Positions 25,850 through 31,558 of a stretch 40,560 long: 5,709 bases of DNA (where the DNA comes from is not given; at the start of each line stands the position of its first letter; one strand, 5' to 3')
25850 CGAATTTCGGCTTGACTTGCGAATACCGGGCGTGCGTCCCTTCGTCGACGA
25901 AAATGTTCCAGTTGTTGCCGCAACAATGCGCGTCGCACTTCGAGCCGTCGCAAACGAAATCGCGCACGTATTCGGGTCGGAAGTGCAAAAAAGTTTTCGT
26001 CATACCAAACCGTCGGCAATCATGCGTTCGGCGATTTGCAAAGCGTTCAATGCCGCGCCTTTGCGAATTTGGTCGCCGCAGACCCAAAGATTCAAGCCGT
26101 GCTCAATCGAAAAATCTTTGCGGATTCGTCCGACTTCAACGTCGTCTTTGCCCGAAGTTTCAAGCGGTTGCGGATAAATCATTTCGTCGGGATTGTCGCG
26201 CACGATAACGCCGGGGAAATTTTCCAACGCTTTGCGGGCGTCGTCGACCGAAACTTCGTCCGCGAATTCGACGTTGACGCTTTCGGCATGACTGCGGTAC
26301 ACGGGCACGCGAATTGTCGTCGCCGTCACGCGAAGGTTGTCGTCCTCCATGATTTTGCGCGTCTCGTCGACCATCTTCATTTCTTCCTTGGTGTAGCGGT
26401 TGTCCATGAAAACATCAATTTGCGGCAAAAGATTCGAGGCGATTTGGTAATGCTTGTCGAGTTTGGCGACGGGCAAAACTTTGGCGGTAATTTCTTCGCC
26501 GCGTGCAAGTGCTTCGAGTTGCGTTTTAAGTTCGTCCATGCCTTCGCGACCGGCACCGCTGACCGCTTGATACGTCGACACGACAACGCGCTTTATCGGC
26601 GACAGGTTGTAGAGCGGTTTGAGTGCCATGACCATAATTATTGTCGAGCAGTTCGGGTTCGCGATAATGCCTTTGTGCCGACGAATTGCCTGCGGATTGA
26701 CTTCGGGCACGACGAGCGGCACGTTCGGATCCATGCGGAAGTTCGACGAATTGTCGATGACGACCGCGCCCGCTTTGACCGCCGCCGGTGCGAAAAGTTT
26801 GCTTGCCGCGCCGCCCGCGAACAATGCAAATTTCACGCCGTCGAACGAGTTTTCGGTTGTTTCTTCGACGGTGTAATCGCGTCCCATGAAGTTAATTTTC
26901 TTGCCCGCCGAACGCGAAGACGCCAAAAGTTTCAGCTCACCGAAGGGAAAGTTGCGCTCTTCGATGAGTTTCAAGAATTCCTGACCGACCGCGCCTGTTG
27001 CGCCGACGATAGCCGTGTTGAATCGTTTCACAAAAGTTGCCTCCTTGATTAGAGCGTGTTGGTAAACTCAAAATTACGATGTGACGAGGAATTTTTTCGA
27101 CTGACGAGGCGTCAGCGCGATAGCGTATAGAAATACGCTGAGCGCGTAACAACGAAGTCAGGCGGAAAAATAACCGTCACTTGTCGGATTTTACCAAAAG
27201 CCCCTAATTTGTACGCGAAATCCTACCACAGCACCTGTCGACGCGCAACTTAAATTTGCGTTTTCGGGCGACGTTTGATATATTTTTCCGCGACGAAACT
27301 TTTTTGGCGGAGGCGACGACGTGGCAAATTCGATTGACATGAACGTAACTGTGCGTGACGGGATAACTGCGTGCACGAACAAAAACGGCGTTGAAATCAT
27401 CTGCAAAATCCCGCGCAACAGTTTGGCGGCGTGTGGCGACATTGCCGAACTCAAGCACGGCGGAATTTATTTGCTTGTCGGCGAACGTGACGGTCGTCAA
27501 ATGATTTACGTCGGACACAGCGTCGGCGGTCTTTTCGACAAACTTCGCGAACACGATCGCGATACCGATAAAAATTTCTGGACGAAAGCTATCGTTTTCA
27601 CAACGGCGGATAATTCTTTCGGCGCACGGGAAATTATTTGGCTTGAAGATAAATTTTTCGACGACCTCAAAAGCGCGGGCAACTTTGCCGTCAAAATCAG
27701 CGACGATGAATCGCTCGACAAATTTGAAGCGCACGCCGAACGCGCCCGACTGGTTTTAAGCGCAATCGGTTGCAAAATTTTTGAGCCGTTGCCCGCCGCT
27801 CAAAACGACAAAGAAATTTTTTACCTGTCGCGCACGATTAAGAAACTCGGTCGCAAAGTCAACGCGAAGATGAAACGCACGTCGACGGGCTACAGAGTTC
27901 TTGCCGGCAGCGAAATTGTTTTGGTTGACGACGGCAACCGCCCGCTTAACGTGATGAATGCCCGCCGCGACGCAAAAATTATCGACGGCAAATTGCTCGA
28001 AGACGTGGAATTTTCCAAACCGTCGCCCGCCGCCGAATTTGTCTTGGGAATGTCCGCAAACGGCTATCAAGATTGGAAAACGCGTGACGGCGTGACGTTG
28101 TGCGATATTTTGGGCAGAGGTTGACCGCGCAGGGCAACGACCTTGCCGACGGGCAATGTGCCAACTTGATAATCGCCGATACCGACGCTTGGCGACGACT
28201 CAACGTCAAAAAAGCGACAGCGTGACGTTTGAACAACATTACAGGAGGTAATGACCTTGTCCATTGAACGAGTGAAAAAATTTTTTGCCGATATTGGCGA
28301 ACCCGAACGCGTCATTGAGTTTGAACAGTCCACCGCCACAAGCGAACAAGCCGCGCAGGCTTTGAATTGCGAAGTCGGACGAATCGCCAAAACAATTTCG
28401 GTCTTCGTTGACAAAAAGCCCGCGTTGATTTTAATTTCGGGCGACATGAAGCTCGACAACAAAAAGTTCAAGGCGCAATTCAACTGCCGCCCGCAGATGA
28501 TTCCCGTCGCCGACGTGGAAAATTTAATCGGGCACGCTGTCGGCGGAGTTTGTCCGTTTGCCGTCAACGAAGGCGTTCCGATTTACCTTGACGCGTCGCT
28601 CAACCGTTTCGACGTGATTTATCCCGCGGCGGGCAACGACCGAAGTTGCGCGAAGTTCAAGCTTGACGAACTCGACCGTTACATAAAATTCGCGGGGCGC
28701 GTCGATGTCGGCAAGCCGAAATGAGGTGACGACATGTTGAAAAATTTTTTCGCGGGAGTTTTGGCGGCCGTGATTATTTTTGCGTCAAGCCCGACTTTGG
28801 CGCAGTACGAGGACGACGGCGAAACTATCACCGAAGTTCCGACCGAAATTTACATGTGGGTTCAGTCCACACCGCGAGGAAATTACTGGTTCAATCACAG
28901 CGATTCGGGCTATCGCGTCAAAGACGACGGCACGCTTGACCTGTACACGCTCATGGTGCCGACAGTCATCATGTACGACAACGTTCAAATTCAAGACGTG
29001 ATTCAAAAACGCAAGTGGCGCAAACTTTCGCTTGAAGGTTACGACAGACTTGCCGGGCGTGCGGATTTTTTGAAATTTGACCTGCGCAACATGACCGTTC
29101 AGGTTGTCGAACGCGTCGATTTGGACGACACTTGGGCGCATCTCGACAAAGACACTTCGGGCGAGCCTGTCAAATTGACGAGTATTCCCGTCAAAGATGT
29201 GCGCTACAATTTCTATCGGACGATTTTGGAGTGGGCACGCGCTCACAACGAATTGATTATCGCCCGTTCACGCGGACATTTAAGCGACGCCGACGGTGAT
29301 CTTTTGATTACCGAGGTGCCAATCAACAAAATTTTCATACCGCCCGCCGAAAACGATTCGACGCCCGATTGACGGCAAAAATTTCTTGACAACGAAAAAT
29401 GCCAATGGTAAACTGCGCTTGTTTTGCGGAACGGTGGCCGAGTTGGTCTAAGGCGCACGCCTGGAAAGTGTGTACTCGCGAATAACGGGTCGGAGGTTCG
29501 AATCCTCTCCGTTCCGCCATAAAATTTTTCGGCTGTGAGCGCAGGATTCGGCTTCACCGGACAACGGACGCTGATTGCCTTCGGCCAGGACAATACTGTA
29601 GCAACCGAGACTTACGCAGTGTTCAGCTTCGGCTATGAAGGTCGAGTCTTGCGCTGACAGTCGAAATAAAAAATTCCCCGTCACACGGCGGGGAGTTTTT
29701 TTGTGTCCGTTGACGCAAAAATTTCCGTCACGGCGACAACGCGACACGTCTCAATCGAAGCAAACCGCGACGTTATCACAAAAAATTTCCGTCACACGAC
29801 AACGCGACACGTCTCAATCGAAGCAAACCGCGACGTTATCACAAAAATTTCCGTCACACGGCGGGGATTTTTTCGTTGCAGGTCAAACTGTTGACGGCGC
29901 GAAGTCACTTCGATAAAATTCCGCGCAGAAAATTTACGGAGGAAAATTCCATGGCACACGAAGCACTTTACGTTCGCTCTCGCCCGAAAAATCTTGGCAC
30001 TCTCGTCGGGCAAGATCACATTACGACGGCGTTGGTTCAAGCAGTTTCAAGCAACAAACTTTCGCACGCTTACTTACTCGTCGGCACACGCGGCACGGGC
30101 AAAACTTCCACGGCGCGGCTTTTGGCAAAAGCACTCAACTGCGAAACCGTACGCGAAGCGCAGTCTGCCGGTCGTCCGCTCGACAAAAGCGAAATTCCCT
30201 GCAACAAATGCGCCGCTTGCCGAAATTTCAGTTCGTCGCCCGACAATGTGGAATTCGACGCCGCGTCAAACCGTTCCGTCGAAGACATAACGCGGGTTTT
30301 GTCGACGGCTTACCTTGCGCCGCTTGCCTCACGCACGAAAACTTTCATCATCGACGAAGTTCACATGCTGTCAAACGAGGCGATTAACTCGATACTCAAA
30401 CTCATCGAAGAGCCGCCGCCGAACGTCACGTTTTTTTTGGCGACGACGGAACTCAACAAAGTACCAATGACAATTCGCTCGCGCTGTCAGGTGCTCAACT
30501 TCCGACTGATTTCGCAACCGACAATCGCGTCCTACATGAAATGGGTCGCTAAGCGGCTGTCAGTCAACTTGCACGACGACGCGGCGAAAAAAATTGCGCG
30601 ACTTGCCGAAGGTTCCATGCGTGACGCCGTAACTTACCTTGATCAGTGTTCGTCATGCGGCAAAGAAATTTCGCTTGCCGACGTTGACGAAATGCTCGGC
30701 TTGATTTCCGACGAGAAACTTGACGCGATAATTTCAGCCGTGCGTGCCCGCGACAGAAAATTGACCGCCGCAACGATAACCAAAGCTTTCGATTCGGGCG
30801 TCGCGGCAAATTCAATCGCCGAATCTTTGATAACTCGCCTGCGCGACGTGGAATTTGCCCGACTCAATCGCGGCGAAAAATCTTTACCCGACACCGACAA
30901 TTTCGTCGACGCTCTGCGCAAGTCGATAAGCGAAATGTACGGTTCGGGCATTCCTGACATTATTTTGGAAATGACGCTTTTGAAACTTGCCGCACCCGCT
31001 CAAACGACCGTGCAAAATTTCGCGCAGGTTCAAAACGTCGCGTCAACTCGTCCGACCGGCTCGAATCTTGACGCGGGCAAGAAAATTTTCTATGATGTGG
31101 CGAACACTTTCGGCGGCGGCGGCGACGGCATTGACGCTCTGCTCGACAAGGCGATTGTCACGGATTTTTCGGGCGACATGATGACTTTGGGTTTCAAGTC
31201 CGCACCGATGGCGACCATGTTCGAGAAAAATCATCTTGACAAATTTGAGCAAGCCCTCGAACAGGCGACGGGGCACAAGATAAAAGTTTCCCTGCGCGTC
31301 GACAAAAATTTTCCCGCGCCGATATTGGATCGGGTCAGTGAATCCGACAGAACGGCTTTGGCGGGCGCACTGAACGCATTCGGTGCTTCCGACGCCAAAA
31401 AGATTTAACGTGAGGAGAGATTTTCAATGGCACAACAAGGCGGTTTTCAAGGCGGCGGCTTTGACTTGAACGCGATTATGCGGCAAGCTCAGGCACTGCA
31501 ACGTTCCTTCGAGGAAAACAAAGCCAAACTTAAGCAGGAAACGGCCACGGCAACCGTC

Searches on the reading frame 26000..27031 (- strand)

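Call 82: search_protein_families(library=pfam, proteins=[window:26000-27031:-])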
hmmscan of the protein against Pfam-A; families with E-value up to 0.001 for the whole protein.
window:26000-27031:- (343 aa): 2 families
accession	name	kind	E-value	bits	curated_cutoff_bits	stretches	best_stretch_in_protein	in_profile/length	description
PF02774.23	Semialdhyde_dhC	-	7.6e-55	186.3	26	1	137-324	1-184/184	Semialdehyde dehydrogenase, dimerisation domain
PF01118.30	Semialdhyde_dh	-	3.5e-35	121.5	26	1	6-118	2-120/121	Semialdehyde dehydrogenase, NAD binding domain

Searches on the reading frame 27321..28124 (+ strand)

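Call 82: search_protein_families(library=pfam, proteins=[window:27321-28124:+])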
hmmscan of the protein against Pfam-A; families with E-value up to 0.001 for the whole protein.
window:27321-28124:+ (267 aa): 1 family
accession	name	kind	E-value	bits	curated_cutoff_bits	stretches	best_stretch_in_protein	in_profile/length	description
PF14267.11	DUF4357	-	2.5e-12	47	38.4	1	225-260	19-54/54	Domain of unknown function (DUF4357)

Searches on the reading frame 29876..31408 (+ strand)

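Call 82: search_protein_families(library=pfam, proteins=[window:29876-31408:+])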
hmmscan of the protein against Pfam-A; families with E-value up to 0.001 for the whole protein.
window:29876-31408:+ (510 aa): 10 families
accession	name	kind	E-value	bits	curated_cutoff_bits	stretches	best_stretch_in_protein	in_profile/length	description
PF13177.12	DNA_pol3_delta2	-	5.7e-37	127.6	27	1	46-210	2-158/161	DNA polymerase III, delta subunit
PF00004.35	AAA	-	3.3e-10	41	21.2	1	66-206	1-125/131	ATPase family associated with various cellular activities (AAA)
PF13401.12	AAA_22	-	2.6e-07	31.4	27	1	66-188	8-120/130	AAA domain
PF22608.2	DNAX_ATPase_lid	-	2.6e-07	30.8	27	1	217-262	2-47/49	DNA polymerase III clamp loader subunit, ATPase lid domain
PF07728.20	AAA_5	-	8.7e-07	29.5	22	0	67-91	3-28/139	AAA domain (dynein-related subfamily)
PF12169.13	DNA_pol3_gamma3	-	5.6e-06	26.6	24.4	0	265-330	1-66/143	DNA polymerase III subunits gamma and tau domain III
PF13173.12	AAA_14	-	0.00017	22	27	0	64-191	3-98/129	AAA domain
PF05496.18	RuvB_N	-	0.00022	21.4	27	0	36-91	2-61/159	Holliday junction DNA helicase RuvB P-loop domain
PF13604.12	AAA_30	-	0.00027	21.2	27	0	65-179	20-114/191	AAA domain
PF13191.12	AAA_16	-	0.00028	21.8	32.6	1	44-90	3-51/167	AAA ATPase domain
